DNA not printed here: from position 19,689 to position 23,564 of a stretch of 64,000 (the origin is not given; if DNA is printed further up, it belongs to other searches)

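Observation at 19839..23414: ECF sigma-factor domain translationally fused to a TM helix and ~1000 aa of CarbopepD-like extracytoplasmic repeats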

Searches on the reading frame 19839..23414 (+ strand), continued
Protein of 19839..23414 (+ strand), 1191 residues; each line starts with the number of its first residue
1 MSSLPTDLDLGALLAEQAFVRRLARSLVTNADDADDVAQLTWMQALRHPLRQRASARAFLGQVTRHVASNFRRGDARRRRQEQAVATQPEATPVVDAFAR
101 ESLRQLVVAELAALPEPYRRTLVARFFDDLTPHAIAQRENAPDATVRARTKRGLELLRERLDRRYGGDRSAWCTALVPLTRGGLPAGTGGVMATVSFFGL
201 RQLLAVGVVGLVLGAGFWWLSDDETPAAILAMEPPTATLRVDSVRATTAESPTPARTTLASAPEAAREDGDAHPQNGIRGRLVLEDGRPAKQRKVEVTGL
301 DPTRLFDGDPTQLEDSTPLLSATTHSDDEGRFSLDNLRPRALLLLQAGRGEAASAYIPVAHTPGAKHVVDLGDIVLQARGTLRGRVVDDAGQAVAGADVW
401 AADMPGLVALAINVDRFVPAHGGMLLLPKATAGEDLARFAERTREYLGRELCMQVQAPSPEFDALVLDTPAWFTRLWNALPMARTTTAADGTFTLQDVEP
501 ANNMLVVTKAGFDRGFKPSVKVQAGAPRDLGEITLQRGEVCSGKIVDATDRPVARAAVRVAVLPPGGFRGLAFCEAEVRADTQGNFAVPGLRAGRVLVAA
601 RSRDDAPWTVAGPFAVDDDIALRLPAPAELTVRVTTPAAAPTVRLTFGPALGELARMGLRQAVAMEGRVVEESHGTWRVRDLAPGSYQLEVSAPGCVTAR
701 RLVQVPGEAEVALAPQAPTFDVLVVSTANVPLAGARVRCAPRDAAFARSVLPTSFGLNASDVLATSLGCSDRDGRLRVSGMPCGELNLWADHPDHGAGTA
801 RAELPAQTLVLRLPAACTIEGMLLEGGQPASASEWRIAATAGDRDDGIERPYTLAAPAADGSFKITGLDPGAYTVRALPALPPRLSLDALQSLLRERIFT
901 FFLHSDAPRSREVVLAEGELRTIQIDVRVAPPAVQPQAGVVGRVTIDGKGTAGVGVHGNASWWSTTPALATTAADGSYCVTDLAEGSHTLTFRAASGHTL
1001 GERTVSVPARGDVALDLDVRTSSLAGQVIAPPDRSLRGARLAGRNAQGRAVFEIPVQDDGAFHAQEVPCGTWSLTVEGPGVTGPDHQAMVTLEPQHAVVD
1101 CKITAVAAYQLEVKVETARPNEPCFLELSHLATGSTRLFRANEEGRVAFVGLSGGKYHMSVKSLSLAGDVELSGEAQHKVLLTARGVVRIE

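Call 25: find_encoding_contigs(protein=P0001, flank=10000, max_places=2)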
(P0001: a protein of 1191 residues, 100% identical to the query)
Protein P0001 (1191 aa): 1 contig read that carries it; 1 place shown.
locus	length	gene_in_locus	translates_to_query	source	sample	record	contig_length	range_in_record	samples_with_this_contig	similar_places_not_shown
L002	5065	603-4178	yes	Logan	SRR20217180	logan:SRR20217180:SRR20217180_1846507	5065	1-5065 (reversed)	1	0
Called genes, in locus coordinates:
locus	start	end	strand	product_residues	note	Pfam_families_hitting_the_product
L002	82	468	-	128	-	PF04343:DUF488, PF22751:DUF488-N3a, PF22752:DUF488-N3i (weak)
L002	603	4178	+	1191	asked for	PF04542:Sigma70_r2 (weak), PF08281:Sigma70_r4_2 (weak), PF00775:Dioxygenase_C (faint), PF17210:SdrD_B (faint), PF13715:CarbopepD_reg_2 (faint), PF14686:fn3_3 (faint), PF22904:NOMO1-like_2nd (faint), PF13620:CarboxypepD_reg (weak), +1 more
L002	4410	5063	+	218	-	?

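Call 26: find_encoding_contigs(protein=P0003, flank=10000, max_places=2)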
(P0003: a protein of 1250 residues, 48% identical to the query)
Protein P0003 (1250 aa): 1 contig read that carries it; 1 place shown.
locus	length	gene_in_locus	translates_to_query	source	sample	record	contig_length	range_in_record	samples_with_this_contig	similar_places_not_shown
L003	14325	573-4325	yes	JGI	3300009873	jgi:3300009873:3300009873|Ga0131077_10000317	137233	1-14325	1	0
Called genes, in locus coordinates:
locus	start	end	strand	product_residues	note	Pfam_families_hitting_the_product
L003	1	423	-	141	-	?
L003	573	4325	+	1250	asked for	PF04542:Sigma70_r2 (weak), PF04545:Sigma70_r4 (weak), PF08281:Sigma70_r4_2, PF10670:DUF4198 (faint), PF09430:EMC7_beta-sandw (faint), PF13620:CarboxypepD_reg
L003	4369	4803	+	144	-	PF14534:DUF4440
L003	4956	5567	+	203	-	PF00111:Fer2 (weak), PF01799:Fer2_2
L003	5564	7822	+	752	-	PF01315:Ald_Xan_dh_C, PF02738:MoCoBD_1, PF20256:MoCoBD_2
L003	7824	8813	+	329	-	PF00941:FAD_binding_5, PF03450:CO_deh_flav_C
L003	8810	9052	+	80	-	-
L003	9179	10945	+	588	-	-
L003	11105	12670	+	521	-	PF02386:TrkH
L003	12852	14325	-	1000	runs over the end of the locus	-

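Call 27: find_encoding_contigs(protein=P0009, flank=10000, max_places=2)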
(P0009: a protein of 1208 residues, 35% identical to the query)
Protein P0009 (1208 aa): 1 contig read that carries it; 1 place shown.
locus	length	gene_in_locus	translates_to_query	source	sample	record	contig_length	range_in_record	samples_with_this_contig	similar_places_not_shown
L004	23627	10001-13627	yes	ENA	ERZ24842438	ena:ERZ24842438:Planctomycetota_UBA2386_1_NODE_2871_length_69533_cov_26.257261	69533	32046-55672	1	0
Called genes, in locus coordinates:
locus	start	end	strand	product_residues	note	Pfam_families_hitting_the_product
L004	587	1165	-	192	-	-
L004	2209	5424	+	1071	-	PF04542:Sigma70_r2, PF08281:Sigma70_r4_2, PF13620:CarboxypepD_reg (faint)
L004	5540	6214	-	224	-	-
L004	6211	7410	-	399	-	PF11398:DUF2813 (faint), PF13175:AAA_15 (faint), PF13304:AAA_21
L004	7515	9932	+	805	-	PF01301:Glyco_hydro_35, PF02449:Glyco_hydro_42, PF21317:BetaGal_ABD_1, PF21467:BetaGal_gal-bd, PF00754:F5_F8_type_C, PF22633:F5_F8_type_C_2 (weak)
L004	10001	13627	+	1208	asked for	PF04542:Sigma70_r2, PF08281:Sigma70_r4_2, PF10670:DUF4198 (faint), PF13620:CarboxypepD_reg (weak)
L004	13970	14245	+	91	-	PF02201:SWIB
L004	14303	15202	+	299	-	PF01545:Cation_efflux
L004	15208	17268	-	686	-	PF13415:Beta-prop_FBX42, PF13854:Kelch_HCF (faint), PF24681:Kelch_KLHDC2_KLHL20_DRC7, PF01344:Kelch_1 (faint), PF24681:Kelch_KLHDC2_KLHL20_DRC7, PF24981:Beta-prop_ATRN-LZTR1, PF13415:Beta-prop_FBX42, PF24681:Kelch_KLHDC2_KLHL20_DRC7, +2 more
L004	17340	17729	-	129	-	PF00072:Response_reg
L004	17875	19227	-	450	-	PF13439:Glyco_transf_4, PF13579:Glyco_trans_4_4, PF00534:Glycos_transf_1, PF13692:Glyco_trans_1_4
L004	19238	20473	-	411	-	PF13439:Glyco_transf_4, PF13579:Glyco_trans_4_4, PF00534:Glycos_transf_1, PF13692:Glyco_trans_1_4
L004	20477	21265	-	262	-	-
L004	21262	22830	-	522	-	PF00364:Biotin_lipoyl, PF02817:E3_binding, PF00132:Hexapep (faint)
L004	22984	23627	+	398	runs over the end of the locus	PF00266:Aminotran_5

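Call 41: find_encoding_contigs(protein=P0005, flank=6000, max_places=1)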
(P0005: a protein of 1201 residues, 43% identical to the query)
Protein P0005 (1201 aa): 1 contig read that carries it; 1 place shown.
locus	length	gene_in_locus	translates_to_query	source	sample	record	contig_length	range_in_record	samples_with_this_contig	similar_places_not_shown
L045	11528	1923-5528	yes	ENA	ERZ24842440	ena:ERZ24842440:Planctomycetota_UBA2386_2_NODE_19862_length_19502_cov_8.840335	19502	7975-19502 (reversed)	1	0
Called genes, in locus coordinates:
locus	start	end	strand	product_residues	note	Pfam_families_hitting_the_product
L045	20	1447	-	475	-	-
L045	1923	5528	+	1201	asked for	PF04542:Sigma70_r2 (faint), PF08281:Sigma70_r4_2 (weak), PF10670:DUF4198 (faint), PF09430:EMC7_beta-sandw (faint), PF13715:CarbopepD_reg_2 (faint), PF14686:fn3_3 (faint), PF13620:CarboxypepD_reg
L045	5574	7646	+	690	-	PF12831:FAD_oxidored, PF25275:Golvesin_C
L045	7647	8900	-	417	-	-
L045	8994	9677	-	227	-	PF02630:SCO1-SenC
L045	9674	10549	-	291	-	PF03781:FGE-sulfatase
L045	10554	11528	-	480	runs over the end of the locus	PF07732:Cu-oxidase_3, PF07731:Cu-oxidase_2 (faint), PF00034:Cytochrom_C, PF13442:Cytochrome_CBB3 (weak)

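Call 42: find_encoding_contigs(protein=P0008, flank=6000, max_places=1)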
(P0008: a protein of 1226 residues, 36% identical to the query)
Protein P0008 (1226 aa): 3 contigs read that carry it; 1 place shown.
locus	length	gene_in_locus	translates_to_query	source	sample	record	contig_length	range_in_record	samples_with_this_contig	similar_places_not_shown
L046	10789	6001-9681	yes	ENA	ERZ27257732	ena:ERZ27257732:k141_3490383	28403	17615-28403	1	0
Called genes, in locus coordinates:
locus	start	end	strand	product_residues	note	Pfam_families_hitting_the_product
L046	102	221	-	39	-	PF07394:DUF1501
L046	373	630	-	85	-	-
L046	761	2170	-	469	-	PF07394:DUF1501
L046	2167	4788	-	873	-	PF07583:PSCyt2, PF07587:PSD1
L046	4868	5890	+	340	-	-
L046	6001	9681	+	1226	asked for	PF04542:Sigma70_r2, PF04545:Sigma70_r4 (faint), PF08281:Sigma70_r4_2, PF10670:DUF4198 (faint), PF09430:EMC7_beta-sandw (faint), PF22904:NOMO1-like_2nd (faint), PF14686:fn3_3 (faint), PF13620:CarboxypepD_reg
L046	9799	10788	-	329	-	?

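Call 63: find_encoding_contigs(protein=P0010, flank=4000, max_places=1)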
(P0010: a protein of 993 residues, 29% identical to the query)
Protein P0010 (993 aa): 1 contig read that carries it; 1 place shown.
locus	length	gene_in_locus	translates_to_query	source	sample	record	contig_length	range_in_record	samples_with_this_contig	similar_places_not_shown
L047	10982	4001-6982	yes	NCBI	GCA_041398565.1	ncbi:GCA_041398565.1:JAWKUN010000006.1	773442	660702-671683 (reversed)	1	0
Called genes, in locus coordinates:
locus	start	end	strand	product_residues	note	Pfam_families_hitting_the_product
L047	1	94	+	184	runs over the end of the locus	PF00293:NUDIX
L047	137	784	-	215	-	-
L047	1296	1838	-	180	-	PF13328:HD_4, PF01966:HD (weak)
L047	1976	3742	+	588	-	PF03600:CitMHS, PF02080:TrkA_C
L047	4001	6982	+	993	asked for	PF00775:Dioxygenase_C (faint), PF02369:Big_1 (faint), PF10670:DUF4198 (faint), PF20598:DUF6795 (faint), PF00576:Transthyretin (faint), PF09430:EMC7_beta-sandw (faint), PF13620:CarboxypepD_reg (weak), PF13620:CarboxypepD_reg, +4 more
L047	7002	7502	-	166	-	PF00300:His_Phos_1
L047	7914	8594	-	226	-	PF06026:Rib_5-P_isom_A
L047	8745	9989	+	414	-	PF13620:CarboxypepD_reg, PF13715:CarbopepD_reg_2 (faint), PF13620:CarboxypepD_reg (weak)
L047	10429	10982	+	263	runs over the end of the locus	PF00378:ECH_1, PF16113:ECH_2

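Call 79: predict_structure(alignment_id=A3)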
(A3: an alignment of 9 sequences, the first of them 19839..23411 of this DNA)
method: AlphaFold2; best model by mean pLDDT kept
length: 1191 residues; sequences in the alignment: 9
mean_pLDDT: 71.4   pTM: 0.46
mean pLDDT of the five models: 71.4, 70.1, 66.7, 66.4, 65.6
residues with pLDDT >= 90: 174; 70-90: 628; 50-70: 150; < 50: 239
segments of 3 or more residues with pLDDT < 50: 1-11, 30-96, 182-270, 306-316, 405-412, 744-765, 882-892, 894-905, 961-965
pLDDT, mean of each block of 10 residues (from residue 1): 31 59 67 30 31 33 34 38 36 49 77 84 81 78 77 85 73 66 35 28 27 28 23 22 23 24 28 70 90 86 50 51 91 79 80 78 66 87 92 91 55 56 80 73 68 63 76 69 87 89 82 78 85 88 93 93 70 83 91 86 84 87 91 85 80 57 82 88 86 84 88 86 89 78 48 28 51 80 82 77 86 89 89 81 58 75 85 83 42 44 52 87 84 69 89 81 61 90 84 82 83 86 90 85 80 87 86 86 79 80 88 82 83 80 85 90 87 89 88 76
secondary structure, 60 per line:
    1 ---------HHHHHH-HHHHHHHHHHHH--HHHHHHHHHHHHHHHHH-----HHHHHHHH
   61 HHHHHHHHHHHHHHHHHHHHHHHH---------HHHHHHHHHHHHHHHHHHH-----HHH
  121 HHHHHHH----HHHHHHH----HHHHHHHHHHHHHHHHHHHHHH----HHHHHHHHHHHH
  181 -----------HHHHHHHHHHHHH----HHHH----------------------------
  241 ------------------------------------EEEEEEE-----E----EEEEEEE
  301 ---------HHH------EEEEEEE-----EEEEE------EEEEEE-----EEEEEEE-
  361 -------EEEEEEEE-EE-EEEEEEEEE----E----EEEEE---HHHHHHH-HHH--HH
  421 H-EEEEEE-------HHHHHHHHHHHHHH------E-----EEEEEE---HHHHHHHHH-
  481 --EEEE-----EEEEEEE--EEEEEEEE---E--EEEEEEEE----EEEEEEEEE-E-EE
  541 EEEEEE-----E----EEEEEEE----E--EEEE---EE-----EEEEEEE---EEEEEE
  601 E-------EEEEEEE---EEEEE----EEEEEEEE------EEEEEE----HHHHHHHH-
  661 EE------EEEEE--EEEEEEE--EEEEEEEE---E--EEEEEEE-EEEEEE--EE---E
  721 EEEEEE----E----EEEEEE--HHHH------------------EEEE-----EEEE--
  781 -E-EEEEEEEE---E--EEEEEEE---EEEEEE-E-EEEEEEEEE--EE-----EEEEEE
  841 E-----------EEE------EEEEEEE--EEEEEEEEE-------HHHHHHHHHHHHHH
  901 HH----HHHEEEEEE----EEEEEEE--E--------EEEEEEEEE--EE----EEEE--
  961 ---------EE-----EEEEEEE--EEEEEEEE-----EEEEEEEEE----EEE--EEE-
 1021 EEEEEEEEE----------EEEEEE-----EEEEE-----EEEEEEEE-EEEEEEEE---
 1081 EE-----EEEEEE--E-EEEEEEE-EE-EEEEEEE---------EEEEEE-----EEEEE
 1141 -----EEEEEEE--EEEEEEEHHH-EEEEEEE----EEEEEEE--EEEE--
elements in order (helices of 4 or more, strands of 3 or more residues): H10-15 H17-28 H31-47 H53-84 H94-112 H118-127 H132-138 H143-164 H169-180 H192-204 H209-212 E277-283 E294-300 E319-325 E331-335 E342-347 E353-359 E368-375 E380-388 E398-402 H406-412 E423-428 H436-449 E462-467 H471-479 E483-486 E492-498 E501-508 E515-522 E527-535 E539-546 E557-563 E571-574 E585-591 E595-601 E609-615 E619-623 E628-635 E642-647 H652-659 E669-673 E676-682 E685-692 E699-705 E707-712 E720-726 E736-741 H744-747 E766-769 E775-778 E784-791 E798-804 E808-813 E817-825 E835-841 E853-855 E862-868 E871-879 H887-902 E910-915 E920-926 E938-946 E955-958 E977-983 E986-993 E999-1007 E1012-1014 E1017-1019 E1021-1029 E1040-1045 E1051-1055 E1061-1068 E1070-1077 E1088-1093 E1098-1104 E1109-1115 E1125-1130 E1136-1140 E1146-1152 E1155-1161 E1166-1172 E1177-1183 E1186-1189
